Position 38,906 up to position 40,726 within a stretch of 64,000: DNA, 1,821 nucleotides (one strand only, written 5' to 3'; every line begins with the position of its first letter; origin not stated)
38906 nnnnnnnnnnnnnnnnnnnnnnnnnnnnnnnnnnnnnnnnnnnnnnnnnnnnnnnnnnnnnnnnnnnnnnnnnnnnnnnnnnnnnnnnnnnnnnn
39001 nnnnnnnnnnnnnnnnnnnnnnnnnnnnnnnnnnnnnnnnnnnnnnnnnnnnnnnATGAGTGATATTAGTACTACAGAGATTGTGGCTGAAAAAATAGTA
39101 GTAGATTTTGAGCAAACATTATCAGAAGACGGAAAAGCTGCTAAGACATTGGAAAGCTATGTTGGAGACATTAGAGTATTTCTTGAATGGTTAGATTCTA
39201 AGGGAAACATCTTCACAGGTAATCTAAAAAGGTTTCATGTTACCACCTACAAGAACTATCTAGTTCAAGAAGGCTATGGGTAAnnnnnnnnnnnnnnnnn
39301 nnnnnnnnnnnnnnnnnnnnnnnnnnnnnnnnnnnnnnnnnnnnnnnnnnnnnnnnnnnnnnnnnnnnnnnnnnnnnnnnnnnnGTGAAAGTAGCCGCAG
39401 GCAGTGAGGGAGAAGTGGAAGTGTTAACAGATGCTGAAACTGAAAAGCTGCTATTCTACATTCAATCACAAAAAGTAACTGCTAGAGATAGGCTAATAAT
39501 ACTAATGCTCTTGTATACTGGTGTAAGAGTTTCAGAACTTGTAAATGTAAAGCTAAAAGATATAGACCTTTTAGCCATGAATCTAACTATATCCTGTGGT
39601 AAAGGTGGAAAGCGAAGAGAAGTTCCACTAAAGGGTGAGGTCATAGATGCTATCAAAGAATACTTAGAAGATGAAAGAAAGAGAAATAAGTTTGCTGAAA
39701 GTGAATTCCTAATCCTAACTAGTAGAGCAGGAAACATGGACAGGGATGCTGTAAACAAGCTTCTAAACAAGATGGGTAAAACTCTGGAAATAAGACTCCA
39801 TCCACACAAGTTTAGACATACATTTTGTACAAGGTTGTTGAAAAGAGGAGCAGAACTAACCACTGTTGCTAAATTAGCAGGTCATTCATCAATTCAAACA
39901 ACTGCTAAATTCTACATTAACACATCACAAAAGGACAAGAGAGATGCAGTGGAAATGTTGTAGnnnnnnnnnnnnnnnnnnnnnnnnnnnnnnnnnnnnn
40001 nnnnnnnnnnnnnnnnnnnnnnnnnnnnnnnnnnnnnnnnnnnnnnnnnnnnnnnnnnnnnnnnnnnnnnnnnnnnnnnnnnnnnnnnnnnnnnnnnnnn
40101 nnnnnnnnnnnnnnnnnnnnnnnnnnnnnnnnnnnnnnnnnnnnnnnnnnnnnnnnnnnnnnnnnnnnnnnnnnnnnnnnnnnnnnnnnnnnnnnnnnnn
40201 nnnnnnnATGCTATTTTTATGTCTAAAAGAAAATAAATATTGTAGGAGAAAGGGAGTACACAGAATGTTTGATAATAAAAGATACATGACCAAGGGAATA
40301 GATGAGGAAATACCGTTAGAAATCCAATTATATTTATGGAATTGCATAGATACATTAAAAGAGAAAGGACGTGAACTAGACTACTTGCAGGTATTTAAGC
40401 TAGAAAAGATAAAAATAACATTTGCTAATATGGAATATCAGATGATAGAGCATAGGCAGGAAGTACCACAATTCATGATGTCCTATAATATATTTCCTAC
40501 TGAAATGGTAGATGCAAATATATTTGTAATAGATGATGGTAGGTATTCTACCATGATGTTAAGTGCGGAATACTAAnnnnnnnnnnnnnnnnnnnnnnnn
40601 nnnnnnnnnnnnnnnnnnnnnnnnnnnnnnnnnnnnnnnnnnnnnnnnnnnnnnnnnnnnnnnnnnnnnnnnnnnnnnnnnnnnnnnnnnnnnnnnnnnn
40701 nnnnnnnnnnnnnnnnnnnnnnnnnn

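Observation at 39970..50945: Recurrent palindromic sites punctuate the integrase island gene by gene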

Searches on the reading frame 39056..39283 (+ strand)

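Call 6: search_protein_families(library=pfam, proteins=[window:39056-39283:+], max_evalue=0.01)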
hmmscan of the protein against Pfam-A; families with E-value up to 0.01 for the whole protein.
window:39056-39283:+ (75 aa): 2 families
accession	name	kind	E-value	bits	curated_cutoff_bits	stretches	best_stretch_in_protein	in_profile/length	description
PF02899.23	Phage_int_SAM_1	-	6e-05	23.7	22.3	1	17-74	3-60/83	Phage integrase, N-terminal SAM-like domain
PF13495.12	Phage_int_SAM_4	-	0.00022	22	27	1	17-72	4-56/85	Phage integrase, N-terminal SAM-like domain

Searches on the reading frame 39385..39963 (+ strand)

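Call 6: search_protein_families(library=pfam, proteins=[window:39385-39963:+], max_evalue=0.01)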
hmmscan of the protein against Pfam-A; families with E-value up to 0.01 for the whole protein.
window:39385-39963:+ (192 aa): 1 family
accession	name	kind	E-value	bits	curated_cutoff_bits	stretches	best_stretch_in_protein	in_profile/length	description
PF00589.27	Phage_integrase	-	5.5e-40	137.4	27.1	1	13-181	2-169/172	Phage integrase family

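Call 26: search_protein_families(library=ncbifam, proteins=[window:39385-39963:+], max_evalue=0.001)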
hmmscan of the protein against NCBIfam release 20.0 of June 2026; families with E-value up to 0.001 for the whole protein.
window:39385-39963:+ (192 aa): 13 families
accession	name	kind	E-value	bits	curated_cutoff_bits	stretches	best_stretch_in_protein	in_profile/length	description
NF040815.2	recomb_XerA_Arch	equivalog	1.9e-41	142.4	220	1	9-185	92-259/263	site-specific tyrosine recombinase/integron integrase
TIGR02224.1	recomb_XerC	equivalog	1.4e-38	133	335.15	1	13-183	106-280/295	tyrosine recombinase XerC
TIGR02225.1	recomb_XerD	equivalog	7.4e-38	130.5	329.6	1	12-176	102-271/290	site-specific tyrosine recombinase XerD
NF001399.0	PRK00283.1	subfamily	1e-35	123.5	279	1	13-174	113-278/300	tyrosine recombinase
NF003462.0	PRK05084.1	equivalog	1.1e-31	109.9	267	1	30-191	192-355/360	tyrosine recombinase XerS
NF002331.0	PRK01287.1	subfamily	9.4e-22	77.5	371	1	12-174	140-307/365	site-specific tyrosine recombinase XerC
TIGR02249.1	integrase_gron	subfamily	1.3e-20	74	265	2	13-99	101-182/315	integron integrase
NF007370.0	PRK09870.1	subfamily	3.5e-18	66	221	1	11-176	10-176/200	tyrosine-type DNA invertase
NF007371.0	PRK09871.1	subfamily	1.9e-14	53.7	222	1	14-177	7-172/198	tyrosine-type DNA invertase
NF011946.0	PRK15417.1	equivalog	4.4e-12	45.8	435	2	138-175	274-311/337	integron integrase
NF041502.1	integrase_1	equivalog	4.7e-08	32.2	350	1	88-180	268-360/484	site-specific integrase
NF002685.0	PRK02436.1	equivalog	9.1e-08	32.2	178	1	22-177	103-244/245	site-specific tyrosine recombinase XerD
NF040693.1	recomb_GmtY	equivalog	1.5e-07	31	340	0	28-62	213-247/441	gamma-mobile-trio recombinase GmtY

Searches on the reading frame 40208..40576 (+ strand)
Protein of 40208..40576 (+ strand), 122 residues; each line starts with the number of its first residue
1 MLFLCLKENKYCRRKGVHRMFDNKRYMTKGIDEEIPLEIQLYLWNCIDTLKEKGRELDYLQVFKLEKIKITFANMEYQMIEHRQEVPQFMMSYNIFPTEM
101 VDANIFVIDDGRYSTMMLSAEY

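Call 6: search_protein_families(library=pfam, proteins=[window:40208-40576:+], max_evalue=0.01)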
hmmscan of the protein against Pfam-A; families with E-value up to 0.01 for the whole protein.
window:40208-40576:+ (122 aa): 2 families
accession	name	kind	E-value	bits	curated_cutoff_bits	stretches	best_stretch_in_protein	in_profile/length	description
PF06124.16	DUF960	-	8e-24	84.5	25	1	24-121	1-94/94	Staphylococcal protein of unknown function (DUF960)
PF05714.16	PFam54_60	-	0.0031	17.6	27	1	37-93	85-141/185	Borrelia Bbcrasp-1 domain containing protein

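Call 26: search_protein_families(library=ncbifam, proteins=[window:40208-40576:+], max_evalue=0.001)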
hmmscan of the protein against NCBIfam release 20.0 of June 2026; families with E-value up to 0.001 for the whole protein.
window:40208-40576:+ (122 aa): 0 families

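Call 33: search_protein_families(library=phrogs, proteins=[window:40208-40576:+], max_evalue=0.001)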
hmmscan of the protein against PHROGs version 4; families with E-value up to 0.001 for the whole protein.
window:40208-40576:+ (122 aa): 0 families

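Call 80: find_homologous_proteins(query=window:40265-40576:+, max_evalue=0.00001)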
Query window:40265-40576:+ (103 aa): 104 proteins with E <= 0.00001 among 122 candidates.
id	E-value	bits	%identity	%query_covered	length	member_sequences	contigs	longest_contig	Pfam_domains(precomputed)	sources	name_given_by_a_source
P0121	2.3e-62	225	100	100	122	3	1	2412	PF06124.17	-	-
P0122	1.0e-36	143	62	100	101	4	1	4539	PF06124.17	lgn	-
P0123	1.1e-36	143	62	100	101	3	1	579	PF06124.17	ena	-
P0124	2.2e-36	142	62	100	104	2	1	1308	PF06124.17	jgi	jgi:Staphylococcal protein of unknown function (DUF960).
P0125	6.4e-36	140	61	100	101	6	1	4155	PF06124.17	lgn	-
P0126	9.8e-36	139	63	100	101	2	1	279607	PF06124.17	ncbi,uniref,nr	ncbi:DUF960 domain-containing protein [Clostridium sp. P21]|uniref:DUF960 domain-containing protein 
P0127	2.8e-35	138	65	100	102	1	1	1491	PF06124.17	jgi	jgi:hypothetical protein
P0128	6.1e-35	137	61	100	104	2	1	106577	PF06124.17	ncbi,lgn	-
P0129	1.4e-34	136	64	100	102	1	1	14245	PF06124.17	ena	-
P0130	2.3e-34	135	61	98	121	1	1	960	PF06124.17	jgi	jgi:hypothetical protein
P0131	5.0e-34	134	63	100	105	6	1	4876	PF06124.17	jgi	jgi:hypothetical protein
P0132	5.9e-34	134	61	100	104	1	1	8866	PF06124.17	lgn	-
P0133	1.2e-33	133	61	100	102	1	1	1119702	PF06124.17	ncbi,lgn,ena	-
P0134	2.0e-33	132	60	97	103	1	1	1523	PF06124.17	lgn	-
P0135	4.6e-33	131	61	100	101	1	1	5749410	PF06124.17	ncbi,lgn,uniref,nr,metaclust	ncbi:DUF960 domain-containing protein [Clostridium scatologenes]|uniref:DUF960 domain-containing pro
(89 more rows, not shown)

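Call 83: search_solved_structures(query=A3, max_evalue=10)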
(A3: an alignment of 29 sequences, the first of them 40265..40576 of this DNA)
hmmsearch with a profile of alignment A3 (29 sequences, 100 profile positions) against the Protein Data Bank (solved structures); distinct sequences matched with E-value up to 10: 2.
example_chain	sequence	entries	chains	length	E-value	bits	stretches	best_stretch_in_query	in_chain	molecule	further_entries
2r41_A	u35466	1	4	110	9.9e-05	25.8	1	3-99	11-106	Uncharacterized protein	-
4j2p_A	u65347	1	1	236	0.37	14.4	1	29-77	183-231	Non-fluorescent flavoprotein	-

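Call 89: predict_structure(alignment_id=A3)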
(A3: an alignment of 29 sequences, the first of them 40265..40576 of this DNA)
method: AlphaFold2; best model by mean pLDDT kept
length: 103 residues; sequences in the alignment: 29
mean_pLDDT: 93.1   pTM: 0.85
mean pLDDT of the five models: 93.1, 92.8, 92.7, 91.9, 91.7
residues with pLDDT >= 90: 85; 70-90: 15; 50-70: 2; < 50: 1
segments of 3 or more residues with pLDDT < 50: none
pLDDT, mean of each block of 10 residues (from residue 1): 80 97 95 89 97 93 95 97 97 92 82
secondary structure, 60 per line:
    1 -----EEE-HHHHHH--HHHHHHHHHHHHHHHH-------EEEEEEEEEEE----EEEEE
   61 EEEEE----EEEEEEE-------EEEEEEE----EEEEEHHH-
elements in order: E6-8 H10-15 H18-33 E41-51 E56-65 E70-76 E84-90 E95-99

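Call 92: fold_search(model_id=the predicted structure, library=pdb)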
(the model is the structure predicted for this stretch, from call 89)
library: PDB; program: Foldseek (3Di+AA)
matches with E <= 10: 300; with E <= 0.001: 4
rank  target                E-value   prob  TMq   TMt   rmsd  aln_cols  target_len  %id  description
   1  2r41_D                1.6e-05  1.00  0.76  0.75   3.2       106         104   24  Crystal structure of the protein of unknown function from Enterococcus faecalis (released 2007-09-11)
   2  2r41_B                2.0e-05  1.00  0.72  0.71   3.9       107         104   26  Crystal structure of the protein of unknown function from Enterococcus faecalis (released 2007-09-11)
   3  2r41_C                2.9e-05  1.00  0.75  0.73   3.3       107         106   26  Crystal structure of the protein of unknown function from Enterococcus faecalis (released 2007-09-11)
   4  2r41_A                9.9e-05  1.00  0.76  0.76   2.5       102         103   24  Crystal structure of the protein of unknown function from Enterococcus faecalis (released 2007-09-11)
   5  9gbv_B                6.3e-02  0.66  0.29  0.06  14.1       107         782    9  E.coli gyrase holocomplex with chirally wrapped 217 bp DNA fragment (released 2024-08-21)
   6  2q2h_A                1.7e-01  0.20  0.21  0.19  12.1        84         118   12  Crystal structure of the protein secretion chaperone CsaA from Agrobacterium tumefaciens with a genetically fused phag (released 2008-04-01)
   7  5vhf_F                3.0e-01  0.18  0.26  0.10  15.8        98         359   13  Conformational Landscape of the p28-Bound Human Proteasome Regulatory Particle (released 2017-08-23)
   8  8v3w_C                3.2e-01  0.12  0.20  0.19  21.7       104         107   10  CryoEM Structure of Diffocin - precontracted - Baseplate - focused refinement on triplex region (released 2024-08-28)
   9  9ggq_B                4.0e-01  0.51  0.29  0.06   8.8        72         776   11  E.coli gyrase holocomplex with cleaved chirally wrapped 217 bp DNA fragment and moxifloxacin (released 2024-09-11)
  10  8qqs_D                4.2e-01  0.23  0.29  0.06  13.8       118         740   11  E. coli DNA gyrase bound to a linear part of a DNA minicircle (released 2024-04-10)
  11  8g4s_X                4.2e-01  0.15  0.27  0.22  19.7       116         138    6  40S ribosomal subunit of the 80S Giardia intestinalis assemblage A ribosome with Emetine bound in V2 conformation with (released 2024-01-31)
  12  5vgz_F                4.5e-01  0.12  0.23  0.23  12.9        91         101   12  Conformational Landscape of the p28-Bound Human Proteasome Regulatory Particle (released 2017-08-23)
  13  8qqi_B                6.3e-01  0.21  0.31  0.10  13.8       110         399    9  E.coli DNA gyrase in complex with 217 bp substrate DNA and LEI-800 (released 2024-06-19)
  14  8qqs_B                7.0e-01  0.20  0.29  0.06  13.4       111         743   10  E. coli DNA gyrase bound to a linear part of a DNA minicircle (released 2024-04-10)
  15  6rku_B                7.0e-01  0.16  0.30  0.11  13.8       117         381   12  E. coli DNA Gyrase - DNA binding and cleavage domain in State 1 (released 2019-11-06)
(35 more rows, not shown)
